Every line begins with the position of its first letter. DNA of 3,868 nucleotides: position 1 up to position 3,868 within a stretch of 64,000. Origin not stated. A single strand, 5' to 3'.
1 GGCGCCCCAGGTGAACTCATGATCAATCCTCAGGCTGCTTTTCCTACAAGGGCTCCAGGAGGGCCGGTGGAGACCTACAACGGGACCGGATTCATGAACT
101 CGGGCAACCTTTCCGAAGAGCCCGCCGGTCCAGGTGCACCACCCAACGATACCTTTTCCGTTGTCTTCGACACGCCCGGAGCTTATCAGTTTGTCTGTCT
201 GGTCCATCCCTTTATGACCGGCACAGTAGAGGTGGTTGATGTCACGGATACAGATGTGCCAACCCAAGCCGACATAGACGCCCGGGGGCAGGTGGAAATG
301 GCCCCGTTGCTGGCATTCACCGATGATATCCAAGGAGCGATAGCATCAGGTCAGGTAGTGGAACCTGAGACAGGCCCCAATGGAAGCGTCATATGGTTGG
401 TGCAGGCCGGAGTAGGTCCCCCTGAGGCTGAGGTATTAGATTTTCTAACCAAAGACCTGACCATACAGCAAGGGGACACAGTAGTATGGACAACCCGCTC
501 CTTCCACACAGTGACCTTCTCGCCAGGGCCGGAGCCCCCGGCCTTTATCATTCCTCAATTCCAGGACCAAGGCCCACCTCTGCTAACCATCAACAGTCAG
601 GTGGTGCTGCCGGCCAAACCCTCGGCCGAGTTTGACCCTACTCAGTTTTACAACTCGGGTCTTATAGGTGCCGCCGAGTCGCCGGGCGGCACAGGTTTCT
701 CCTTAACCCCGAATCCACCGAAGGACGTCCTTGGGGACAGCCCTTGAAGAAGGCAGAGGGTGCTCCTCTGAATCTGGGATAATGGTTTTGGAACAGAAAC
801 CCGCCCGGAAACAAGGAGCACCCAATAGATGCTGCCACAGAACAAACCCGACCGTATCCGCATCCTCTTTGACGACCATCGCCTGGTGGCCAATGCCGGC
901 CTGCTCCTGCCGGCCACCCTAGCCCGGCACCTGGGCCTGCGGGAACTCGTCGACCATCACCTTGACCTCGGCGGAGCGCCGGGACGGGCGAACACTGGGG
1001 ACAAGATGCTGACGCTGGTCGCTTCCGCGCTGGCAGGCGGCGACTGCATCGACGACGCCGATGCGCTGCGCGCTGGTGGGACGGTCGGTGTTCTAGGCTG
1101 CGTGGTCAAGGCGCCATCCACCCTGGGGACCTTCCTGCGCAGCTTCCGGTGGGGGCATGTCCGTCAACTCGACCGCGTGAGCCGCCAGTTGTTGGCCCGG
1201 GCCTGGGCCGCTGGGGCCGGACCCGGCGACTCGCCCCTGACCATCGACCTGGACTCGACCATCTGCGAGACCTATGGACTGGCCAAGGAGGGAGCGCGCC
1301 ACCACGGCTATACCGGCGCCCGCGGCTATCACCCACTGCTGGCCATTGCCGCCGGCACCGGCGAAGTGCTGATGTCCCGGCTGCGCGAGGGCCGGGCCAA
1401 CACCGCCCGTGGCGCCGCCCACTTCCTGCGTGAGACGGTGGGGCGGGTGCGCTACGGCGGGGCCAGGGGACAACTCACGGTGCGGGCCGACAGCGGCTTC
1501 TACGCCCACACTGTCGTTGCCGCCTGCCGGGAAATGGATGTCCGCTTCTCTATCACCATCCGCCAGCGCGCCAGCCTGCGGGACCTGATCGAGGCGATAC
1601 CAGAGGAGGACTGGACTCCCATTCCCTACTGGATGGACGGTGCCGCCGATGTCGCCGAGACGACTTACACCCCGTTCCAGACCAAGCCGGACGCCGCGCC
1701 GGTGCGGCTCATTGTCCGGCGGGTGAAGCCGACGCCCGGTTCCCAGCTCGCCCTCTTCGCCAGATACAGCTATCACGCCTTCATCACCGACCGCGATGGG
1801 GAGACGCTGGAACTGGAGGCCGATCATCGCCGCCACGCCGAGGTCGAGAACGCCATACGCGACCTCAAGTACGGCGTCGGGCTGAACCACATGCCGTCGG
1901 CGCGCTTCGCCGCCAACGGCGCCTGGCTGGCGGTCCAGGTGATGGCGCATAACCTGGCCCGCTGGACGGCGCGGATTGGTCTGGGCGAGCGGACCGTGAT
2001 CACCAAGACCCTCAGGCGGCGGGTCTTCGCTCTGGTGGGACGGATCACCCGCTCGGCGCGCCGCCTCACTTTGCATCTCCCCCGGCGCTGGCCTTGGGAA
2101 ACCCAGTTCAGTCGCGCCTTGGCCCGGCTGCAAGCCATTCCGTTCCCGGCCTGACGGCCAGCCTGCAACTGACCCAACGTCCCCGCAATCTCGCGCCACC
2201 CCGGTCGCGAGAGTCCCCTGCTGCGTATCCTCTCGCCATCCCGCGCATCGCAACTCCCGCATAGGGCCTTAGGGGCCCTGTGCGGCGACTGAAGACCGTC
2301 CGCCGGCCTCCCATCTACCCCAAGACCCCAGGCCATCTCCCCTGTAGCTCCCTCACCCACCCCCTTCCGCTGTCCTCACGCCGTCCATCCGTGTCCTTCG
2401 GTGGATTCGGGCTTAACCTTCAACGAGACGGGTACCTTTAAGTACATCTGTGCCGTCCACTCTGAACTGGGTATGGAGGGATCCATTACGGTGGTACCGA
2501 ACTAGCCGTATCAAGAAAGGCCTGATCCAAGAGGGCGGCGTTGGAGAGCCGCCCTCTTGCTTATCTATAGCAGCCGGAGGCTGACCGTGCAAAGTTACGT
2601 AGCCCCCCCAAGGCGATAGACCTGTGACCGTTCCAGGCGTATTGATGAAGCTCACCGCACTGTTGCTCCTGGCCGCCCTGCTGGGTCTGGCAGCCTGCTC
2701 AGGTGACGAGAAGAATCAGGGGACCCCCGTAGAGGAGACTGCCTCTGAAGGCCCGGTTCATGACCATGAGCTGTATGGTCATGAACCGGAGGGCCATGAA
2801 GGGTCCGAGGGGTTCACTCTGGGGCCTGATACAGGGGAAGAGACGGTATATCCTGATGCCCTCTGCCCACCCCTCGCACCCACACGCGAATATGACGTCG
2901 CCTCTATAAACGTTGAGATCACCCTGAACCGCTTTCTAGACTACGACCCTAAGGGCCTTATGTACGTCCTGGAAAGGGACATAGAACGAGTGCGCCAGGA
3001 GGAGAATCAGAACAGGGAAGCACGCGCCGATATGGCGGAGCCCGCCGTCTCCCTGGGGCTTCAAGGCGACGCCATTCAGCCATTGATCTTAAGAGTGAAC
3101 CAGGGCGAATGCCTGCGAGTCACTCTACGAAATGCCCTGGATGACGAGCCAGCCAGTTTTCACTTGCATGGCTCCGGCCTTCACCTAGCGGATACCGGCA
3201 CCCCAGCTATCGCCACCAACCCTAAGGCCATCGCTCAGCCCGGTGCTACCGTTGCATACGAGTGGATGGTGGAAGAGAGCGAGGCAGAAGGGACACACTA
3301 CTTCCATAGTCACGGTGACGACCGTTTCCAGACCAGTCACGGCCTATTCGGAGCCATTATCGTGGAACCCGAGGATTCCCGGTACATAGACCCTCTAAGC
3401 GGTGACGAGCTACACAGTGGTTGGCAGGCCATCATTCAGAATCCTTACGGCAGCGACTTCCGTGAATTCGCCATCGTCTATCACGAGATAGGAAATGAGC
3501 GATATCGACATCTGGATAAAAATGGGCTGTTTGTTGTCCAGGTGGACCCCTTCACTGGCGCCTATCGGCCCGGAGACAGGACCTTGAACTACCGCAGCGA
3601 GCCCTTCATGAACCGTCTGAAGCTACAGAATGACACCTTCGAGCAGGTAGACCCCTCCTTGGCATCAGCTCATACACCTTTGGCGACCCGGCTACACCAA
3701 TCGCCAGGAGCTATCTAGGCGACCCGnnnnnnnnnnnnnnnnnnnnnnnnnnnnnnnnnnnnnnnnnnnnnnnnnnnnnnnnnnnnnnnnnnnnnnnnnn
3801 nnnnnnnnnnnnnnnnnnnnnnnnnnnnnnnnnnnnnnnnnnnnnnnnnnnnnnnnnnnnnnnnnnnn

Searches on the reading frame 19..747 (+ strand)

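Call 32: search_protein_families(library=pfam, proteins=[window:19-747:+])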
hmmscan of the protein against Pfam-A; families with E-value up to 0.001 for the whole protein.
window:19-747:+ (242 aa): 1 family
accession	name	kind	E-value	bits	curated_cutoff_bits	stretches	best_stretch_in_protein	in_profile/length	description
PF00127.26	Copper-bind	-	2.7e-06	28.2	21.2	0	44-72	68-98/99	Copper binding proteins, plastocyanin/azurin family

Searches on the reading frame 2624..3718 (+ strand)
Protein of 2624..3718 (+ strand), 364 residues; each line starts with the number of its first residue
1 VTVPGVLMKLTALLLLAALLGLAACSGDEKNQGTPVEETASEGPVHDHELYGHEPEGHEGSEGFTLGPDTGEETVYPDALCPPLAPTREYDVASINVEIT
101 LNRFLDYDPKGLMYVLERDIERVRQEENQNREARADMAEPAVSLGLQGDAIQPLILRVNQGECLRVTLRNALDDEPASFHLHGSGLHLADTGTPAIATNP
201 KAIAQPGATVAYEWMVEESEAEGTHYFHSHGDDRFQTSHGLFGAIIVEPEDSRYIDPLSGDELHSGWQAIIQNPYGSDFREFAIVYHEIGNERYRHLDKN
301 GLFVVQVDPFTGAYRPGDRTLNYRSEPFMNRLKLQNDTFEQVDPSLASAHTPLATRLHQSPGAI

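Call 32: search_protein_families(library=pfam, proteins=[window:2624-3718:+])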
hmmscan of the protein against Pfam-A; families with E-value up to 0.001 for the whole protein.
window:2624-3718:+ (364 aa): 2 families
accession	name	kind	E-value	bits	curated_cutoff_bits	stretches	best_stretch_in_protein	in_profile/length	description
PF07732.21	Cu-oxidase_3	-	2.2e-12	47.5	21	1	141-251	15-118/119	Multicopper oxidase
PF07731.20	Cu-oxidase_2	-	0.00093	19.4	20.4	0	152-250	31-136/137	Multicopper oxidase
